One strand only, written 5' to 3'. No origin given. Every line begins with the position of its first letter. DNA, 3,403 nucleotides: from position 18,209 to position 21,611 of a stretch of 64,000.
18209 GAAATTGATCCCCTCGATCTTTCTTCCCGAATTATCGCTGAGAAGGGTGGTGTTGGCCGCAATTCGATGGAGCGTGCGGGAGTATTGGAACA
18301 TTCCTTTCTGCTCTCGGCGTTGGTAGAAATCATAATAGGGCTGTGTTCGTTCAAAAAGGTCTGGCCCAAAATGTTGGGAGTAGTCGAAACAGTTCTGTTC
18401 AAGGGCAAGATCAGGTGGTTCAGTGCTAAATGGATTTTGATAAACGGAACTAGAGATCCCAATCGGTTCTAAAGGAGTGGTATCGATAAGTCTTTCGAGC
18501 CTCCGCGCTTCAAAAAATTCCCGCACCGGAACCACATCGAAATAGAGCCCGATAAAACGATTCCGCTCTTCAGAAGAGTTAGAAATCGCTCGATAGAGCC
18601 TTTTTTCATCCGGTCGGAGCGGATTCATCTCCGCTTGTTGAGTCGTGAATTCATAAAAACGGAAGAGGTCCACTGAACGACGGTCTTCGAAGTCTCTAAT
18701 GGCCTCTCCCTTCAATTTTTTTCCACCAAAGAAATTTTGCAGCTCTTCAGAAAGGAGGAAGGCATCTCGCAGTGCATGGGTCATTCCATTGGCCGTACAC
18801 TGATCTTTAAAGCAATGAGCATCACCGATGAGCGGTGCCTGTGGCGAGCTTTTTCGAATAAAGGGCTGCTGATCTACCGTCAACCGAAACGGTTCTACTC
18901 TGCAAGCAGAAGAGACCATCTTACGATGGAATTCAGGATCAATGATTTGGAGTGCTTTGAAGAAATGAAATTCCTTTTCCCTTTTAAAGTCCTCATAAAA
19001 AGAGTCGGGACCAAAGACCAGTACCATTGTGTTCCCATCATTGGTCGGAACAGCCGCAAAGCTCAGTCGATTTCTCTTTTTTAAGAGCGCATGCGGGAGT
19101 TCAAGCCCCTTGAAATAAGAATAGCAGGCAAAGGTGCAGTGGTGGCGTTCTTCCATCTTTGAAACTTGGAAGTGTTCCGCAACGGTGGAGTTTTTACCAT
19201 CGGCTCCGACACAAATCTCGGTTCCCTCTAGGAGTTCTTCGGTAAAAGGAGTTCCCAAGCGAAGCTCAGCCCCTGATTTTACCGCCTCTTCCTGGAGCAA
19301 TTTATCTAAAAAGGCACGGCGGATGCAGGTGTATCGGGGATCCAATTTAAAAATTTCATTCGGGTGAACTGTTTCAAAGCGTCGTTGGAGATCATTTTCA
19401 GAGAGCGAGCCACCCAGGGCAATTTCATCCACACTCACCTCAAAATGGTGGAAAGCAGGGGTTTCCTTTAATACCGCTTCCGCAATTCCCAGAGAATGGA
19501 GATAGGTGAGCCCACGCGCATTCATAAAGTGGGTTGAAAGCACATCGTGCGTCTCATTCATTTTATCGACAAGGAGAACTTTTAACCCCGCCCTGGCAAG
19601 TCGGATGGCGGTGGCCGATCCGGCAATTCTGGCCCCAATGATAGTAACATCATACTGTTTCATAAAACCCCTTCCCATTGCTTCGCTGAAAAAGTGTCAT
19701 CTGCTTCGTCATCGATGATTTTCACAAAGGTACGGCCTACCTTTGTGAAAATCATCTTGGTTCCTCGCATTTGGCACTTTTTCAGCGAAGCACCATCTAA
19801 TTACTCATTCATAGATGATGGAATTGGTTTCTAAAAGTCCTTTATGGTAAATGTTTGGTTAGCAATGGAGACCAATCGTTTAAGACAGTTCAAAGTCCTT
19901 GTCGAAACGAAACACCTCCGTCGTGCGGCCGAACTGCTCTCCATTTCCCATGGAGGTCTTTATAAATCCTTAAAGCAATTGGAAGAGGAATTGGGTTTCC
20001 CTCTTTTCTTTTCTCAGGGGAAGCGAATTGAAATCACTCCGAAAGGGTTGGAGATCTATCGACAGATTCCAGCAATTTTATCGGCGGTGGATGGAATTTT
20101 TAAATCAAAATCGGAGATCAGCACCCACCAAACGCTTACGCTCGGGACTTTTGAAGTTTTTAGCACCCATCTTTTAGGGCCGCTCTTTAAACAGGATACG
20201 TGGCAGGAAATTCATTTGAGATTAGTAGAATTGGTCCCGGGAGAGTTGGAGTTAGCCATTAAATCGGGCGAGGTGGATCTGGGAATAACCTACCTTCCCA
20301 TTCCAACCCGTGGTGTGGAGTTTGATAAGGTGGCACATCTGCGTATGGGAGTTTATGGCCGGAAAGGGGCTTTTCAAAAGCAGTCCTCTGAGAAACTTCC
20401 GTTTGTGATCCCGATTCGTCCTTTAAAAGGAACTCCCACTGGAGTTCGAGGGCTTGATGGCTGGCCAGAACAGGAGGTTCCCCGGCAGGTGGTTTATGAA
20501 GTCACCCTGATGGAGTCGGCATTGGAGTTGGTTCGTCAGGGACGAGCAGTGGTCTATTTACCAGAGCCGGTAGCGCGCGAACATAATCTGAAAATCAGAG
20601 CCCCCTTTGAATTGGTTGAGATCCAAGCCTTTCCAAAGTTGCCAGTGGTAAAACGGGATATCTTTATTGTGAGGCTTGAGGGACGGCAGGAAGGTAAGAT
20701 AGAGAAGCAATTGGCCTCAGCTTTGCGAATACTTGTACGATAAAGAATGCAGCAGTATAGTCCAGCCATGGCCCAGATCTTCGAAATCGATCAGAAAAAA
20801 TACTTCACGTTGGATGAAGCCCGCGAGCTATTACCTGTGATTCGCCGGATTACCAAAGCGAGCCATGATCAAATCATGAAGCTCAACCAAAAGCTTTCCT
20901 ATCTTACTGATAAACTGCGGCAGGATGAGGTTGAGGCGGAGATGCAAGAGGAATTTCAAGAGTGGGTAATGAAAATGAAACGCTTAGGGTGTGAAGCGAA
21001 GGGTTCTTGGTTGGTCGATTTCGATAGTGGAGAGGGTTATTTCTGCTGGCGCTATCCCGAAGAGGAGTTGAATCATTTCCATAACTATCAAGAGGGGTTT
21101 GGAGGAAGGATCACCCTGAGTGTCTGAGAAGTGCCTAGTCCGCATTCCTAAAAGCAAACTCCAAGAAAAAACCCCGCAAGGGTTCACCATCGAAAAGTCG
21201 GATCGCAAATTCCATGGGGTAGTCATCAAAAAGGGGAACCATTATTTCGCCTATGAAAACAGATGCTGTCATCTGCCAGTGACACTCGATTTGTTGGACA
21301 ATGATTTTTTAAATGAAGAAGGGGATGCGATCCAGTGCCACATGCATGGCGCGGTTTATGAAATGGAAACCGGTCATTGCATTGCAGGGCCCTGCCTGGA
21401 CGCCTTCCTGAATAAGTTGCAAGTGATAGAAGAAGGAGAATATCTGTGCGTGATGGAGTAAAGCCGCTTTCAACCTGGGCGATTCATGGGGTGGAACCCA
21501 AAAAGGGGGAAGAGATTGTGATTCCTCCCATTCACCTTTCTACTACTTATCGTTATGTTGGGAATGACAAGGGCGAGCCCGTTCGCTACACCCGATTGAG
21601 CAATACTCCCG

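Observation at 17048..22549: LysR-controlled divergent locus with an FAD-oxidoreductase::alpha-oxoamine-synthase fusion, Rieske ferredoxin and PLP gamma-enzyme: candidate small-molecule/signal biosynthesis system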

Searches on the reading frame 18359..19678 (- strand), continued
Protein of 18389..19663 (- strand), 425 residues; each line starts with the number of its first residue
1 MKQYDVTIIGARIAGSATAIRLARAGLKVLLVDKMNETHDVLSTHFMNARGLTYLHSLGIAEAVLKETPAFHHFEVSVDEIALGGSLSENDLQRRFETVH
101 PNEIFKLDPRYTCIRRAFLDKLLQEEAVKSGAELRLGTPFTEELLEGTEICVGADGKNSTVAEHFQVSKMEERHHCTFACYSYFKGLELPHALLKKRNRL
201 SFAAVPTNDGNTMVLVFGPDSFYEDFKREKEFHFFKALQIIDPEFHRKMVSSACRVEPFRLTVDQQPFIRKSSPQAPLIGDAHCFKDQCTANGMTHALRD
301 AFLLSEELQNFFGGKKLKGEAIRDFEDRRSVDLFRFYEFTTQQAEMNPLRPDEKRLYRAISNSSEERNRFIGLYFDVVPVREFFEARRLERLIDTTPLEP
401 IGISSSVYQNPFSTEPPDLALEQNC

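Call 93: find_encoding_contigs(protein=P0038, flank=6000, max_places=2)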
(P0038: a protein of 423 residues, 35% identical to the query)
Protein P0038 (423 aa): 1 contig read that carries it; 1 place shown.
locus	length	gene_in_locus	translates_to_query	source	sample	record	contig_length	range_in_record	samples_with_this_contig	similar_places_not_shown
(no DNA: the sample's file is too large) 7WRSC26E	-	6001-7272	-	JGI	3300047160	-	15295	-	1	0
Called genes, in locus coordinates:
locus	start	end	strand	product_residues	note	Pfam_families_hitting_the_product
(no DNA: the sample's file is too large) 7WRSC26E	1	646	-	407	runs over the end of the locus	?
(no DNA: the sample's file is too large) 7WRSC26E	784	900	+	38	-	-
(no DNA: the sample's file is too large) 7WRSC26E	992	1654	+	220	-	-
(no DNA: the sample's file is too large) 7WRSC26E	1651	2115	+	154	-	PF01575:MaoC_dehydratas (weak), PF13452:FAS1_DH_region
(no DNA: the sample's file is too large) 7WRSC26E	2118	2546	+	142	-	PF01575:MaoC_dehydratas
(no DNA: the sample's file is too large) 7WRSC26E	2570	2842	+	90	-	PF00550:PP-binding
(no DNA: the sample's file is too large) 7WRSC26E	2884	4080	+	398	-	PF00109:ketoacyl-synt, PF02801:Ketoacyl-synt_C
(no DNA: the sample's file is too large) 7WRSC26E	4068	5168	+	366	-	PF00109:ketoacyl-synt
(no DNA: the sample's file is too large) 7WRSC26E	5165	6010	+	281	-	PF00106:adh_short, PF01370:Epimerase, PF08659:KR, PF13561:adh_short_C2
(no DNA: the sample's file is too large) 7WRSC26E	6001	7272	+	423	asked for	PF01494:FAD_binding_3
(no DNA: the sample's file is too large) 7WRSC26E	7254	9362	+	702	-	PF00117:GATase, PF07722:Peptidase_C26 (weak), PF04715:, PF00425:Chorismate_bind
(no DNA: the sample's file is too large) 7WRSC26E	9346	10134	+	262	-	PF01063:Aminotran_4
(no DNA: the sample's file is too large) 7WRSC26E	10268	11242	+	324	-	PF03704:BTAD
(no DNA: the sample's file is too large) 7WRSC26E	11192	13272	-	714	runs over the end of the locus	PF21804:Transposase_29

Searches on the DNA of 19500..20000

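Call 73: search_rna_families(source=window, start=19500, end=20000, threshold=evalue, max_evalue=1)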
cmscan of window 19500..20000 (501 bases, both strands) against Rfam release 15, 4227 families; matches with E-value up to 1: 3.
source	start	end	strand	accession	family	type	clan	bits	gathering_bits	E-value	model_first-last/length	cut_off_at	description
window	19680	19791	+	RF04205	MIR2606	Gene; miRNA;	-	22.9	139.7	0.53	1-165/165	no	MIR2606 microRNA precursor family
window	19669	19730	-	RF02539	SNOR75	Gene; snRNA; snoRNA; CD-box;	-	18.7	50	0.7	1-87/87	no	Plant small nucleolar RNA SNOR75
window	19714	19757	+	RF00855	mir-254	Gene; miRNA;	-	18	70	0.64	10-52/63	no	mir-254 microRNA precursor family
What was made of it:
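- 19679..19792 (.): 114-bp nested palindrome immediately upstream of the fusion gene's ribosome-binding site. Window-specific and flanked by ATGG on both sides. Probably an inserted hairpin element lying in the promoter region or 5' leader of the fusion gene. No Rfam family (call 73).
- Tried and rejected: Only chance-level Rfam hits (call 73).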

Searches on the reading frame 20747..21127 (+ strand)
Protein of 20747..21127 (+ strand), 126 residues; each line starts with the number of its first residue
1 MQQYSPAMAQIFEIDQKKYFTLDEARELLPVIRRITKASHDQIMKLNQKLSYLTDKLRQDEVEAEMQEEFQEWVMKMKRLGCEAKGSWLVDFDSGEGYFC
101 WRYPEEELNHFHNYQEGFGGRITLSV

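Call 3: search_protein_families(library=pfam, proteins=[window:20747-21127:+], max_evalue=0.01)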
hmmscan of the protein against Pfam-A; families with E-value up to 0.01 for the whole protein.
window:20747-21127:+ (126 aa): 1 family
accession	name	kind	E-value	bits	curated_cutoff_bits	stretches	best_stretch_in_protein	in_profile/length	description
PF09969.14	DUF2203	-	2e-20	74.1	24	1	18-121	1-119/122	Uncharacterized conserved protein (DUF2203)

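Call 4: search_protein_families(library=ncbifam, proteins=[window:20747-21127:+], max_evalue=0.01)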
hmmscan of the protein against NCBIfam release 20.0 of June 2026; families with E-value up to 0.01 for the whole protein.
window:20747-21127:+ (126 aa): 0 families

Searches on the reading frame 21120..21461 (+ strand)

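Call 3: search_protein_families(library=pfam, proteins=[window:21120-21461:+], max_evalue=0.01)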
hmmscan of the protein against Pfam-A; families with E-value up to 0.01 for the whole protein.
window:21120-21461:+ (113 aa): 1 family
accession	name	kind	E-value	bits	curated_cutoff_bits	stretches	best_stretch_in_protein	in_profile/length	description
PF00355.32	Rieske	-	7.7e-12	45.4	20.3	1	10-95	7-83/88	Rieske [2Fe-2S] domain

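Call 4: search_protein_families(library=ncbifam, proteins=[window:21120-21461:+], max_evalue=0.01)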
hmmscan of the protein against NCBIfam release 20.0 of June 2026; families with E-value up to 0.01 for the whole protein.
window:21120-21461:+ (113 aa): 5 families
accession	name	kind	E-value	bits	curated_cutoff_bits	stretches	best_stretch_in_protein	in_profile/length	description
NF042948.2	3PPDioc_HcaC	equivalog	4e-05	23.8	150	1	24-107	20-97/105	3-phenylpropionate/cinnamic acid dioxygenase ferredoxin subunit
NF007422.0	PRK09965.1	equivalog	4.7e-05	23.4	113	1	34-107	27-95/106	bifunctional 3-phenylpropionate/cinnamic acid dioxygenase ferredoxin subunit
NF041174.1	SDX_Thmprot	equivalog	0.00014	21.9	170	1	24-93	19-82/109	sulredoxin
NF041683.1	ant_diox_AndAb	equivalog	0.0017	18.5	150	1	13-95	10-83/100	anthranilate 1,2-dioxygenase ferredoxin subunit AndAb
TIGR02378.1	nirD_assim_sml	equivalog_domain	0.009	16.1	74.65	0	20-92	15-86/105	nitrite reductase small subunit NirD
